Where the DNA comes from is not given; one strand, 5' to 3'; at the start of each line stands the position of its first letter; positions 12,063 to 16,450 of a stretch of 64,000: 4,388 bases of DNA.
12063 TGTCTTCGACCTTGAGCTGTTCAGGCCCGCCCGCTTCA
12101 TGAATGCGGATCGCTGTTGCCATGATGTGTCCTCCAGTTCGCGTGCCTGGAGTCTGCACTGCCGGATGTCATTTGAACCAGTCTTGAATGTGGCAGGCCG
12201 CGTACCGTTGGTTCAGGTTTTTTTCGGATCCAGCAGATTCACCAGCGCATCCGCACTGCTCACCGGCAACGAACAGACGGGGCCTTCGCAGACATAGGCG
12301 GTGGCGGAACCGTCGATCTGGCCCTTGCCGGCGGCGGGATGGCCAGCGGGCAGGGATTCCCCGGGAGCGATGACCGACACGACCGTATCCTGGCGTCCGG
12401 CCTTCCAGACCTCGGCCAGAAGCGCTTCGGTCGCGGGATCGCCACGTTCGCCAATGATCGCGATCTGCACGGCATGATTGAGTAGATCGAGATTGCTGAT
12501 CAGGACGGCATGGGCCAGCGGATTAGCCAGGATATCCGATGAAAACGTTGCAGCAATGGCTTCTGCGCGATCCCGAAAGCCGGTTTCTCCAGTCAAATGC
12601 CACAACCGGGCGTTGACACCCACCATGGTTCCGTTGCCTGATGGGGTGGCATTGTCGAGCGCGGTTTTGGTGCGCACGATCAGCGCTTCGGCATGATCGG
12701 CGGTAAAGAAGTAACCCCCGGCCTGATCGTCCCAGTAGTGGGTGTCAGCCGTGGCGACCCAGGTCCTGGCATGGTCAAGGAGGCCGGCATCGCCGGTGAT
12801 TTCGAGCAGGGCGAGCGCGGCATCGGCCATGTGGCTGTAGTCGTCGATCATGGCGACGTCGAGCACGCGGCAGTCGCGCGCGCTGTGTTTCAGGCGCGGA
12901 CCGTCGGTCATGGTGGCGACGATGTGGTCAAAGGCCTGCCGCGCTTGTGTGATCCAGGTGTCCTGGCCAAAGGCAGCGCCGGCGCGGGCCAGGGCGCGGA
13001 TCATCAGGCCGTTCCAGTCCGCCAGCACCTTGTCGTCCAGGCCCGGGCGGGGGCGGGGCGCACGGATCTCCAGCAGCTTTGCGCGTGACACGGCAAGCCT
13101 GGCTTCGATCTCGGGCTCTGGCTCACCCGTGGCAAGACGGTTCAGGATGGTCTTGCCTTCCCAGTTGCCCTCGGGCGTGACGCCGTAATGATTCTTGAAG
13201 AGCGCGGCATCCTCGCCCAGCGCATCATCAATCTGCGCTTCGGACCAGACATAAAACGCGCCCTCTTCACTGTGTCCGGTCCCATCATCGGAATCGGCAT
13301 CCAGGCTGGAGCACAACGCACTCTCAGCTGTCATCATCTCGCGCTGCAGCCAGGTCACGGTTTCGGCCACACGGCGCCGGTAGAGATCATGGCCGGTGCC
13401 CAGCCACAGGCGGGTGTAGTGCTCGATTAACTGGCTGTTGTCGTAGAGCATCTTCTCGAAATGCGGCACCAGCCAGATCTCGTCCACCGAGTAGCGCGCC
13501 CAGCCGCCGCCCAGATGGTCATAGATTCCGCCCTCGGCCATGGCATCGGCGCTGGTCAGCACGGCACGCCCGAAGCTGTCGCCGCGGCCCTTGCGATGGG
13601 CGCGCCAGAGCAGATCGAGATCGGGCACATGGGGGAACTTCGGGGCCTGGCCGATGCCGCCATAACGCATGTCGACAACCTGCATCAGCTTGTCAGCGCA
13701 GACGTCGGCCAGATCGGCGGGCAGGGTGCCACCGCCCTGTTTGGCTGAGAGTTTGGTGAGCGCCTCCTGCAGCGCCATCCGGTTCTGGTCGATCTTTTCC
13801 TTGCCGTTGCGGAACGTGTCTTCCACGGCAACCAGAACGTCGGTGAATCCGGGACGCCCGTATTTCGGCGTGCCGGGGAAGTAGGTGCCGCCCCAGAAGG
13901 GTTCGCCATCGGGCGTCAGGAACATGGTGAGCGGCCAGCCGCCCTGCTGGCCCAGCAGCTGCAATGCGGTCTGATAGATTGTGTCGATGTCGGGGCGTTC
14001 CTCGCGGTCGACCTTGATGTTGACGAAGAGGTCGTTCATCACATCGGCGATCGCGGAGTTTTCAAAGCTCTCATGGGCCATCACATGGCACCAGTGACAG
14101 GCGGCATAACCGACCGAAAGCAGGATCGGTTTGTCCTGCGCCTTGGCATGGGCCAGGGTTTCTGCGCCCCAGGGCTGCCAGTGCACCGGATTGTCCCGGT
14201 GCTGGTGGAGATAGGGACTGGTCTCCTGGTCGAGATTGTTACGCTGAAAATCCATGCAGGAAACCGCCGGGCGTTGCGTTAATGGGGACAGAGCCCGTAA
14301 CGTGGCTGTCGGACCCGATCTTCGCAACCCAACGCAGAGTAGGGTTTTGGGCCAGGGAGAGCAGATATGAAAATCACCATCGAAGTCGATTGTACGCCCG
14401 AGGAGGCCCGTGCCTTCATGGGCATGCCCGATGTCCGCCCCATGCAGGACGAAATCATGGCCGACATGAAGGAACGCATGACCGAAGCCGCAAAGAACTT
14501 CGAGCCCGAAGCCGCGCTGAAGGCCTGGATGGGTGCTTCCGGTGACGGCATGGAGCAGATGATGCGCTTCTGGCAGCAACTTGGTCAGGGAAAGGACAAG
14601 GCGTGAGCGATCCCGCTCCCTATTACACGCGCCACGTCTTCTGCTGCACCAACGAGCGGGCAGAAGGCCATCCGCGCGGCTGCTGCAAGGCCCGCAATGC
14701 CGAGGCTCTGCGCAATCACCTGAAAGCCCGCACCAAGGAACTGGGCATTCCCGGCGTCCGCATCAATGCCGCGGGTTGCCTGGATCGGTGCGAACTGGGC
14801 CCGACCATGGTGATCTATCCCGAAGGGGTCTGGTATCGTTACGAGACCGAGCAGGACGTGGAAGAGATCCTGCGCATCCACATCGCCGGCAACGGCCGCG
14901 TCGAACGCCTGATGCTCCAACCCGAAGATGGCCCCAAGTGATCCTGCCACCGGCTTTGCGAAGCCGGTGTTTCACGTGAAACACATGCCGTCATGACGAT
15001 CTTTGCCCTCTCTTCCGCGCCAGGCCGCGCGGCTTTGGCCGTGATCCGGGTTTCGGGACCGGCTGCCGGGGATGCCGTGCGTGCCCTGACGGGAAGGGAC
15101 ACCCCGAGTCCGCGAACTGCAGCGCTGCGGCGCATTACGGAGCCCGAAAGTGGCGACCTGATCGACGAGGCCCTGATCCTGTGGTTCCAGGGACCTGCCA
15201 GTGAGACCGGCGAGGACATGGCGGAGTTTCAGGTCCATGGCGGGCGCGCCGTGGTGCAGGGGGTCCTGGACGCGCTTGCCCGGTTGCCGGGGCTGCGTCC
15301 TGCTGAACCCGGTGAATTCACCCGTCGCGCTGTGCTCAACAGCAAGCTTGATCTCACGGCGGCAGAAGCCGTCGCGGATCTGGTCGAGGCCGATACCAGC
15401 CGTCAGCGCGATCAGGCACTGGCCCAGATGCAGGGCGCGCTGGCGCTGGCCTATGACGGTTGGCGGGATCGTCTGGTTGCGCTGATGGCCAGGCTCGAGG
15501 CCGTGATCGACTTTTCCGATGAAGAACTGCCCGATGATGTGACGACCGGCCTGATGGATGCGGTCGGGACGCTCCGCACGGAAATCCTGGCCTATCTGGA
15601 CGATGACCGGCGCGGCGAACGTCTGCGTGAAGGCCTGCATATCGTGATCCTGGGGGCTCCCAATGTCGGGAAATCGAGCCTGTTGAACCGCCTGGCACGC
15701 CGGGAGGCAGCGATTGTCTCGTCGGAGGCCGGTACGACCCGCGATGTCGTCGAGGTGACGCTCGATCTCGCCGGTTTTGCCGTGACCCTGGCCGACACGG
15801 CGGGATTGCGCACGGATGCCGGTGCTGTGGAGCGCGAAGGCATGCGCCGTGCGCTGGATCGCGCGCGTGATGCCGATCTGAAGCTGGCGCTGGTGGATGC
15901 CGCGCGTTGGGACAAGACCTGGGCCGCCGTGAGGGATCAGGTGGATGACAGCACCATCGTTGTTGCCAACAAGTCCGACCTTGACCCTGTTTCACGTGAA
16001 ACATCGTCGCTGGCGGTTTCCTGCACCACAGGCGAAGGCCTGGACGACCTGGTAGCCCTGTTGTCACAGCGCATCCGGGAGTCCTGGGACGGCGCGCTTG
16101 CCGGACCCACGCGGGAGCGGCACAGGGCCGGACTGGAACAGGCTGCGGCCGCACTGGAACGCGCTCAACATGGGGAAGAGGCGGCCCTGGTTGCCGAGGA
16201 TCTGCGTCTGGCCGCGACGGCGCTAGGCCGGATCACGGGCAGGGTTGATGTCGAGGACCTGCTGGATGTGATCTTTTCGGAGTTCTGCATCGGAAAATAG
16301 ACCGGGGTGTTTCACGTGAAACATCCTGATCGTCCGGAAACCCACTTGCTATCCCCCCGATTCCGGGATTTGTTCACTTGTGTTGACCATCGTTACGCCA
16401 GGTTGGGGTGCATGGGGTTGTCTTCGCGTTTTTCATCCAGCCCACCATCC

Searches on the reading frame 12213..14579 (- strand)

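Call 22: search_protein_families(library=ncbifam, proteins=[window:12213-14579:-], max_evalue=1e-10)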
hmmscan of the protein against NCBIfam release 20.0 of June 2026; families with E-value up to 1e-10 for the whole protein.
window:12213-14579:- (788 aa): 0 families

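Call 39: search_protein_families(library=pfam, proteins=[window:12213-14579:-], max_evalue=0.00001)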
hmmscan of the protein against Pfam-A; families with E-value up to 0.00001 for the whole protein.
window:12213-14579:- (788 aa): 2 families
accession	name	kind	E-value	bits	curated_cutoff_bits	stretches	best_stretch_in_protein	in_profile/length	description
PF03190.21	Thioredox_DsbH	-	8.9e-73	244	27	1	114-274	2-162/163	Protein of unknown function, DUF255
PF13899.12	Thioredoxin_7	-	2.3e-07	31.3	27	1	134-223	2-83/83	Thioredoxin-like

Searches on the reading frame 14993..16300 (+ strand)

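Call 22: search_protein_families(library=ncbifam, proteins=[window:14993-16300:+], max_evalue=1e-10)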
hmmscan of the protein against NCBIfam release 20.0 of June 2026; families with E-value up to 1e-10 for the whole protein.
window:14993-16300:+ (435 aa): 10 families
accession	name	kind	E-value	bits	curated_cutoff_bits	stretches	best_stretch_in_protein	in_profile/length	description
NF003661.0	PRK05291.1-3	equivalog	2.1e-164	548.1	380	1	2-435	5-448/448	tRNA uridine-5-carboxymethylaminomethyl(34) synthesis GTPase MnmE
TIGR00450.1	mnmE_trmE_thdF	equivalog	2.7e-87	293.7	252.6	1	9-435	3-446/446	tRNA uridine-5-carboxymethylaminomethyl(34) synthesis GTPase MnmE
TIGR03594.1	GTPase_EngA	equivalog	1.3e-25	90.4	306.7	1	191-331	149-299/432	ribosome biogenesis GTPase Der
TIGR03918.1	GTP_HydF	equivalog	1.8e-22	79.7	325.55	1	214-364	7-170/392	[FeFe] hydrogenase H-cluster maturation GTPase HydF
TIGR00231.1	small_GTP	domain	3.6e-20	72.4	42.5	1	216-332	5-126/164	GTP-binding protein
NF000908.1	PRK00089.1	equivalog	1.3e-18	67.3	237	1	217-333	6-125/291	GTPase Era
NF002828.0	PRK03003.1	equivalog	2e-15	56.3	631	1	191-276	189-275/477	ribosome biogenesis GTPase Der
NF007071.0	PRK09518.1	equivalog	9.6e-14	50.8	953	1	207-329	264-390/706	bifunctional cytidylate kinase/GTPase Der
TIGR00436.1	era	equivalog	3e-12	46.5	116.25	1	216-321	2-107/270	GTPase Era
TIGR03596.1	GTPase_YlqF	equivalog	4.8e-11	42.6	208.2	1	206-272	111-173/276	ribosome biogenesis GTPase YlqF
